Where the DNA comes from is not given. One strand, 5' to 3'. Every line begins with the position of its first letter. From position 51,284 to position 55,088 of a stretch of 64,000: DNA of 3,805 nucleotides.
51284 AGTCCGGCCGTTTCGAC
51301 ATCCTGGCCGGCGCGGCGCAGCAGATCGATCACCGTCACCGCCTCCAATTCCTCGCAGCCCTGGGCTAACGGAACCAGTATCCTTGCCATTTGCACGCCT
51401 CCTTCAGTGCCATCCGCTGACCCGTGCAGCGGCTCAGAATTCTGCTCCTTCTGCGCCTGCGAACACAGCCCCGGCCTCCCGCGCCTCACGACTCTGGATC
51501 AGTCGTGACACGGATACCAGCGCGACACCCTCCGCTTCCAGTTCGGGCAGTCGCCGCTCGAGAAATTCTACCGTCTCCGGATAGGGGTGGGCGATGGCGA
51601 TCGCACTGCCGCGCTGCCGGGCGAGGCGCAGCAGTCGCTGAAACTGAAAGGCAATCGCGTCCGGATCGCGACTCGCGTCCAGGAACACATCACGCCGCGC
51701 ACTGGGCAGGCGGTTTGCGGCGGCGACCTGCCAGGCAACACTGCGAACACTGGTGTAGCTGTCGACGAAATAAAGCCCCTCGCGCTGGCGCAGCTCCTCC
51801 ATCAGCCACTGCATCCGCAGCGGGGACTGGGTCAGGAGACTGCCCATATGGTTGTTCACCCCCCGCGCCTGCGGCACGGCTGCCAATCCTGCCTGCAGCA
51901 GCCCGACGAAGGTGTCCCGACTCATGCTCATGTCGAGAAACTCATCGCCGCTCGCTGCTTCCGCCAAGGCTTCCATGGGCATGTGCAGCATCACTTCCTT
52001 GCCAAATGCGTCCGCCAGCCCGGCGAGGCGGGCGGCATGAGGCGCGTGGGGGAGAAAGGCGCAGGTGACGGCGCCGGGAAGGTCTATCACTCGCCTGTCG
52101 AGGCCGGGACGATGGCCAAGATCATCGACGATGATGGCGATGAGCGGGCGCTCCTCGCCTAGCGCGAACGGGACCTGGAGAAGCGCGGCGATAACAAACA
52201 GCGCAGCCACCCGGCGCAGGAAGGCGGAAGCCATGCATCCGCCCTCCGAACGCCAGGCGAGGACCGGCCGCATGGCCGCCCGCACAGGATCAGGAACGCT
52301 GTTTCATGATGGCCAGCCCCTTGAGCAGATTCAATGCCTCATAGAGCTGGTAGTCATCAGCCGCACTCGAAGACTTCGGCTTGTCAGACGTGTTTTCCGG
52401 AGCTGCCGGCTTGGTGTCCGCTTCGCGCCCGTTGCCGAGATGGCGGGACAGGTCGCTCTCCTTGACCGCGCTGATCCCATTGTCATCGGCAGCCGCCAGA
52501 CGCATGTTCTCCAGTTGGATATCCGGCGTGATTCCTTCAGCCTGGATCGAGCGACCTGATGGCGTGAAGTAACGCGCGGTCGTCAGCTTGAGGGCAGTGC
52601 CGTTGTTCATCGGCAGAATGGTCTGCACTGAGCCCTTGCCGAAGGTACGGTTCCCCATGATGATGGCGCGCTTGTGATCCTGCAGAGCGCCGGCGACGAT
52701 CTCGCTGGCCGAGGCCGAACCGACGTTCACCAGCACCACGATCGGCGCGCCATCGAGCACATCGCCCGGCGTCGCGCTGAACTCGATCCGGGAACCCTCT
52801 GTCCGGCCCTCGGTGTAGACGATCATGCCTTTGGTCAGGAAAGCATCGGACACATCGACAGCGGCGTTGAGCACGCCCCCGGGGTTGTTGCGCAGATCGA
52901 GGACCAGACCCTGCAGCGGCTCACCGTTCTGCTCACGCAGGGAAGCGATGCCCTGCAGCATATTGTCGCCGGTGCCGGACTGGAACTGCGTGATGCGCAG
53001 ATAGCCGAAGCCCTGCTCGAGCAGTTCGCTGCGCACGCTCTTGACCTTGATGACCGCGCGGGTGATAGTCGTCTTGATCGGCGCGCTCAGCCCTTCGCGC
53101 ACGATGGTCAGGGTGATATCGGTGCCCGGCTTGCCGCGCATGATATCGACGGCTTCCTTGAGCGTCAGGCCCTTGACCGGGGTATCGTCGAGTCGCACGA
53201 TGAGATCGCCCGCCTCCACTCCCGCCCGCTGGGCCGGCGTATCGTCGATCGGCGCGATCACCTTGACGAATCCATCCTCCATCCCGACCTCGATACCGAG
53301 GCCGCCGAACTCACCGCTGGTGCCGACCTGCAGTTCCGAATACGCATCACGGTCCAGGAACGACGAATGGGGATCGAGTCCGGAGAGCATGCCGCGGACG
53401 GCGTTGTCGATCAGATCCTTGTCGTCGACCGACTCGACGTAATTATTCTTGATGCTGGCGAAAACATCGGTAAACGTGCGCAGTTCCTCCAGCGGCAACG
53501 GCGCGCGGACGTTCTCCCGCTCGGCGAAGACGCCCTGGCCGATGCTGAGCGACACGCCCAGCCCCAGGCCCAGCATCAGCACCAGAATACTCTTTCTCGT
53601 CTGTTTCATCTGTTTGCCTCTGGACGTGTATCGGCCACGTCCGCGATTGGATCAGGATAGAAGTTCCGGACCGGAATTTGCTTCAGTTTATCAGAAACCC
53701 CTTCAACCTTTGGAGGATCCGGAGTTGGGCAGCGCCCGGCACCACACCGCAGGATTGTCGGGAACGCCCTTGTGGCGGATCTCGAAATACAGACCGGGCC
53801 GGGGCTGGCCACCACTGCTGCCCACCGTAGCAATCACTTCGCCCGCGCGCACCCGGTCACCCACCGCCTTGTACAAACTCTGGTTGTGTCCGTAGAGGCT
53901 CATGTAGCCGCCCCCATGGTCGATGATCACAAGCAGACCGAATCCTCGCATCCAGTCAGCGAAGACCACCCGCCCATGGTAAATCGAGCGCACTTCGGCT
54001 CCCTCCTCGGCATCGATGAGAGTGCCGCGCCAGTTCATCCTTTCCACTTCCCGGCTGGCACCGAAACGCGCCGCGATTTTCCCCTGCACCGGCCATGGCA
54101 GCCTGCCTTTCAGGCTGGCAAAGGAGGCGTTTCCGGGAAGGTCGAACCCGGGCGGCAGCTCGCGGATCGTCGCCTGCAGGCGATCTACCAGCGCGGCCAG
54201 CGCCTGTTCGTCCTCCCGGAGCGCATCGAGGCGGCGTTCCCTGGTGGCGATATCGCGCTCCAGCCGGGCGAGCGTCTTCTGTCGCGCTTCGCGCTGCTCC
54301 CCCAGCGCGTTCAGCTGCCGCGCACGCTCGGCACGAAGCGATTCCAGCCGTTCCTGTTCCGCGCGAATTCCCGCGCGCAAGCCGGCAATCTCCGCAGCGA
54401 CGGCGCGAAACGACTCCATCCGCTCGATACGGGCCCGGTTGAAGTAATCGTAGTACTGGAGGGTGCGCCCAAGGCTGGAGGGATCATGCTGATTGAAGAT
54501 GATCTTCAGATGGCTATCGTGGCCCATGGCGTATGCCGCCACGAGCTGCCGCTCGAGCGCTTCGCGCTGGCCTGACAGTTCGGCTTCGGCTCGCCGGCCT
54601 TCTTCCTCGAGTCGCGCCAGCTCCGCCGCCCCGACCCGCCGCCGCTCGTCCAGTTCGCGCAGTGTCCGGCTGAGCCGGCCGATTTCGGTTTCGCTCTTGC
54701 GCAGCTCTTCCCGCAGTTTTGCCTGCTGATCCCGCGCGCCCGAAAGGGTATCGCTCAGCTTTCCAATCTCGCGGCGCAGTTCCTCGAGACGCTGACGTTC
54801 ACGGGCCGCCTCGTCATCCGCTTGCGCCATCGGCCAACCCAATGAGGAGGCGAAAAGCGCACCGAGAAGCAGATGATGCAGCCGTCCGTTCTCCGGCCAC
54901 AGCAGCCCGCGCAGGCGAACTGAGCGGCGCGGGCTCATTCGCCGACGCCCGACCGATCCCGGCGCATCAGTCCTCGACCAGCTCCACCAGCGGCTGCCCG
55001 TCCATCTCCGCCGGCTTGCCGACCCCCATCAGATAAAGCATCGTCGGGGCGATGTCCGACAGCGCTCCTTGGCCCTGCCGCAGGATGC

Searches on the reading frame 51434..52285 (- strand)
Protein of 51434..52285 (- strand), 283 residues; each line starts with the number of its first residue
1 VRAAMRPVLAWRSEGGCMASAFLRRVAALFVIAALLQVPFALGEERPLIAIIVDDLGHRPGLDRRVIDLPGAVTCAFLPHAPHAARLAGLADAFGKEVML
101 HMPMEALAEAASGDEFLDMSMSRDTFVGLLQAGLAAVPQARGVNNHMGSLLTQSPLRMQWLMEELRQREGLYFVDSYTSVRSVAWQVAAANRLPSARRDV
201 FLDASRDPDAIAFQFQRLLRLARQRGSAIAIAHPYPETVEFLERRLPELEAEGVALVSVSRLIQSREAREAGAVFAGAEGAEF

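Call 47: search_protein_families(library=pfam, proteins=[window:51434-52285:-], max_evalue=0.001)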
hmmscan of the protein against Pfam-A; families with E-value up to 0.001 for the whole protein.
window:51434-52285:- (283 aa): 1 family
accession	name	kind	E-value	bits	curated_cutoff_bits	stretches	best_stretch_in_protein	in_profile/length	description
PF04748.18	Polysacc_deac_2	-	5.1e-74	248.4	27.5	1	51-262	1-211/212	Divergent polysaccharide deacetylase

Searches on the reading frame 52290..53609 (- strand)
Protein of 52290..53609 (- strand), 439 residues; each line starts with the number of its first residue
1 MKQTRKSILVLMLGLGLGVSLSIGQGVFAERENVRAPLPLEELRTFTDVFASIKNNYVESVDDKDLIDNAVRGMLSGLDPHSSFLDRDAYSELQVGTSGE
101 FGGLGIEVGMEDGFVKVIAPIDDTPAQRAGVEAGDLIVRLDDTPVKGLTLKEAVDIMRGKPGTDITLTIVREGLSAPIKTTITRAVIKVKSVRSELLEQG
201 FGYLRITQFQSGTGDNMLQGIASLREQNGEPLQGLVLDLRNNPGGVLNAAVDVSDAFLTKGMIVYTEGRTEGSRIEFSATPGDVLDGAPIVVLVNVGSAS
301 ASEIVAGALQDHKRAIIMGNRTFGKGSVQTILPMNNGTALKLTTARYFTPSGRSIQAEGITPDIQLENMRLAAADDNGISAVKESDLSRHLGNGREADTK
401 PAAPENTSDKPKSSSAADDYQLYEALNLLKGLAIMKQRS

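Call 47: search_protein_families(library=pfam, proteins=[window:52290-53609:-], max_evalue=0.001)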
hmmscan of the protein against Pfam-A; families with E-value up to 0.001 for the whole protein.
window:52290-53609:- (439 aa): 5 families
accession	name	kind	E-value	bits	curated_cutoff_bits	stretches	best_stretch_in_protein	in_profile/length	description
PF03572.23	Peptidase_S41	-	1.1e-56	191.4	24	1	201-365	2-164/165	Peptidase family S41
PF13180.12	PDZ_2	-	2.6e-12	47.3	27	1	102-173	1-71/80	PDZ domain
PF17820.7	PDZ_6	-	4.4e-11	42.8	27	1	119-171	4-54/54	PDZ domain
PF22694.1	CtpB_N-like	-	6.1e-10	39.9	27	1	38-88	35-84/85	Activating protease CtpB N-terminal domain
PF00595.29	PDZ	-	1.6e-08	35.2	23.2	1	101-169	9-80/81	PDZ domain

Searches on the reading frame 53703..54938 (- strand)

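Call 47: search_protein_families(library=pfam, proteins=[window:53703-54938:-], max_evalue=0.001)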
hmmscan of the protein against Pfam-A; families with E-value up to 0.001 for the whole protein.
window:53703-54938:- (411 aa): 3 families
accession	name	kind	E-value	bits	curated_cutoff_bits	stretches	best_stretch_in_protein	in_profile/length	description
PF01551.29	Peptidase_M23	-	6.1e-27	94.1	28.7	1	303-396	3-96/96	Peptidase family M23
PF07889.17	DUF1664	-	0.0005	20.5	34.6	0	191-261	50-120/124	Protein of unknown function (DUF1664)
PF05859.17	Mis12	-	0.00081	19.6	25.7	0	175-263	112-197/231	Mis12 protein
